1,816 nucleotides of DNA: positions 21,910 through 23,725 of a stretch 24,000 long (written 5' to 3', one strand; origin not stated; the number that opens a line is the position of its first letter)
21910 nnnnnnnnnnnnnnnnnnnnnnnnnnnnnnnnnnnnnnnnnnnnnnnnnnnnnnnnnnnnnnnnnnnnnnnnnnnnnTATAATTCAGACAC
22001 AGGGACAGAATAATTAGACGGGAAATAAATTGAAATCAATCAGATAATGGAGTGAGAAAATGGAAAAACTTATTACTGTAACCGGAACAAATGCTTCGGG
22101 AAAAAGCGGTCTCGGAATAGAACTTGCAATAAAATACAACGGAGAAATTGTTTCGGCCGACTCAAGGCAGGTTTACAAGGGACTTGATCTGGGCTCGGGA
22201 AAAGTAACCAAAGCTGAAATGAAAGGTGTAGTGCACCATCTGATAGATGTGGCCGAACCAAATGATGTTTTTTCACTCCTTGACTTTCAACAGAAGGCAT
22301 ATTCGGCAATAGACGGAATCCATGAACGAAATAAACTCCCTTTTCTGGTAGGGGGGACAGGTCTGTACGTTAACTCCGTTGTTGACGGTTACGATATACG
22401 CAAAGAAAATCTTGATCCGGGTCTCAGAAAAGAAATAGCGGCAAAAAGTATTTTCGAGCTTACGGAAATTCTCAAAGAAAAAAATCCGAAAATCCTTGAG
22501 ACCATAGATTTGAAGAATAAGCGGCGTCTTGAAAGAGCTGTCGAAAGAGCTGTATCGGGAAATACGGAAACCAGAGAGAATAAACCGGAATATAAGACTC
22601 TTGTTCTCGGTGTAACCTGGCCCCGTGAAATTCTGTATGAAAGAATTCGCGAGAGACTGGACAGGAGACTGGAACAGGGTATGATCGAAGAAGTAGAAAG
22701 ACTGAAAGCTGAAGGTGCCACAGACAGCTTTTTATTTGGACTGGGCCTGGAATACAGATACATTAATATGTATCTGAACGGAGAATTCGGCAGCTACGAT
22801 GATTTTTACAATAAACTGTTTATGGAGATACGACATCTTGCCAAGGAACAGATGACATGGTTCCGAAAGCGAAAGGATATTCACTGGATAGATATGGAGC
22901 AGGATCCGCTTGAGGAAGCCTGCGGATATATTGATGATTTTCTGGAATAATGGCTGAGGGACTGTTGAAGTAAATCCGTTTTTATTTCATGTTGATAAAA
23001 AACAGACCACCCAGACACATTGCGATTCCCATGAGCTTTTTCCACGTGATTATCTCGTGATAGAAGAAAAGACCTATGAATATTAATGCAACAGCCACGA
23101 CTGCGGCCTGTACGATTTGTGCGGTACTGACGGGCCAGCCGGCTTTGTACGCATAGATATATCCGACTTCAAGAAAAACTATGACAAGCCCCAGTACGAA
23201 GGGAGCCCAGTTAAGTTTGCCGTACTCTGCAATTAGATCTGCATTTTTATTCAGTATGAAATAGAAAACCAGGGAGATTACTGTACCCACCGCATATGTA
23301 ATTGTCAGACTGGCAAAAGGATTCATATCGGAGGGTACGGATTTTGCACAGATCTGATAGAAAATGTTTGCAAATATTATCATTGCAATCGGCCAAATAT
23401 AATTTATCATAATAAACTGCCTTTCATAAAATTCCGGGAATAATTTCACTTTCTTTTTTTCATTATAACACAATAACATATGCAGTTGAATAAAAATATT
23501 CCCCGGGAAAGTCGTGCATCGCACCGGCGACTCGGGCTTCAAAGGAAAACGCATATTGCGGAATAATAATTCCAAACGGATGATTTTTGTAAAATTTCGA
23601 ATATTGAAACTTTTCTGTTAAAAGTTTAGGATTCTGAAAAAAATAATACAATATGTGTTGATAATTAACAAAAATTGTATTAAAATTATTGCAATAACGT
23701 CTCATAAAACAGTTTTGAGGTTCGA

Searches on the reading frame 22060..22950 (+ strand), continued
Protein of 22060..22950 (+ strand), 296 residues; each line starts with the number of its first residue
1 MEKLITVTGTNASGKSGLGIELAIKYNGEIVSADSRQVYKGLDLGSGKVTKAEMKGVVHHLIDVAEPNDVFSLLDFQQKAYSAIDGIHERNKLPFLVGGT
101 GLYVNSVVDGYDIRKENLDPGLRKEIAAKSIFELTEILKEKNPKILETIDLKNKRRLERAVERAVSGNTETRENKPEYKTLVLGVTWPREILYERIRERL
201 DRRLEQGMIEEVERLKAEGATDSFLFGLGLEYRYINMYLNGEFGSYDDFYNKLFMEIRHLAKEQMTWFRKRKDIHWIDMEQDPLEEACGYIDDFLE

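Call 70: find_encoding_contigs(protein=P0116, flank=10000, max_places=2)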
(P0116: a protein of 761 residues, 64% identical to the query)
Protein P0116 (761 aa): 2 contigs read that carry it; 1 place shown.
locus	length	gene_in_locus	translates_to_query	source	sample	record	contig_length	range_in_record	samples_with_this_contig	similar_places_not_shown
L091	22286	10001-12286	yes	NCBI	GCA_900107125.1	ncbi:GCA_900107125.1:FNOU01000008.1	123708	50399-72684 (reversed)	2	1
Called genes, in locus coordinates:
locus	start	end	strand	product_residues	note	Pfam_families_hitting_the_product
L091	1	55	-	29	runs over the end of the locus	-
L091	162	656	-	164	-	PF01966:HD (weak)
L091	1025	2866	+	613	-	PF13167:GTP-bdg_N, PF16360:GTP-bdg_M, PF03193:RsgA_GTPase (faint), PF01926:MMR_HSR1, PF02421:FeoB_N (weak)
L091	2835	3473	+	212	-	PF01205:Impact_N, PF09186:DUF1949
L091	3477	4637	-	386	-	PF00581:Rhodanese, PF01171:ATP_bind_3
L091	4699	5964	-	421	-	PF05977:MFS_3, PF07690:MFS_1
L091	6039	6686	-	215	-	PF00440:TetR_N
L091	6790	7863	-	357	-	PF00860:Xan_ur_permease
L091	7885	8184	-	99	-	PF00860:Xan_ur_permease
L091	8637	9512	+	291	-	PF00941:FAD_binding_5, PF03450:CO_deh_flav_C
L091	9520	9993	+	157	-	PF00111:Fer2 (weak), PF01799:Fer2_2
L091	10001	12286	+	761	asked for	PF01315:Ald_Xan_dh_C, PF02738:MoCoBD_1, PF20256:MoCoBD_2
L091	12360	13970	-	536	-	PF00890:FAD_binding_2, PF01266:DAO (weak), PF01946:Thi4 (weak), PF07992:Pyr_redox_2, PF12831:FAD_oxidored, PF13738:Pyr_redox_3, PF00070:Pyr_redox, PF13192:Thioredoxin_3, +4 more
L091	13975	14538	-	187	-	PF00578:AhpC-TSA, PF08534:Redoxin, PF10417:1-cysPrx_C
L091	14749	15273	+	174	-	PF03729:DUF308 (faint)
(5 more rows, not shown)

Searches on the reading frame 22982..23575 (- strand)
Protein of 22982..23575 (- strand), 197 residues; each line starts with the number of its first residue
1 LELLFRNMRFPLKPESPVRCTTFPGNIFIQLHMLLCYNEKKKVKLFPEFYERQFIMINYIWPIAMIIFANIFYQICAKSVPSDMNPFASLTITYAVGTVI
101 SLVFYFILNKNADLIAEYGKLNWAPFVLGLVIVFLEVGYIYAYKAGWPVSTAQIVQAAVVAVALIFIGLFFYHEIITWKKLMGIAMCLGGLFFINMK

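Call 5: search_protein_families(library=ncbifam, proteins=[window:22982-23575:-], max_evalue=0.001)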
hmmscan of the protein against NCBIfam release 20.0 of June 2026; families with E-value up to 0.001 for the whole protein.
window:22982-23575:- (197 aa): 0 families

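Call 7: search_protein_families(library=pfam, proteins=[window:22982-23575:-], max_evalue=0.01)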
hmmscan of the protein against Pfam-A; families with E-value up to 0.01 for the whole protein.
window:22982-23575:- (197 aa): 2 families
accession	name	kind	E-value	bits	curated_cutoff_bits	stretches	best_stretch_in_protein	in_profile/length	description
PF00892.27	EamA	-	8.9e-10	39.4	28.2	1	72-195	16-134/135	EamA-like transporter family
PF04657.19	DMT_YdcZ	-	6.2e-05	23.7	24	1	85-192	29-139/140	Putative inner membrane exporter, YdcZ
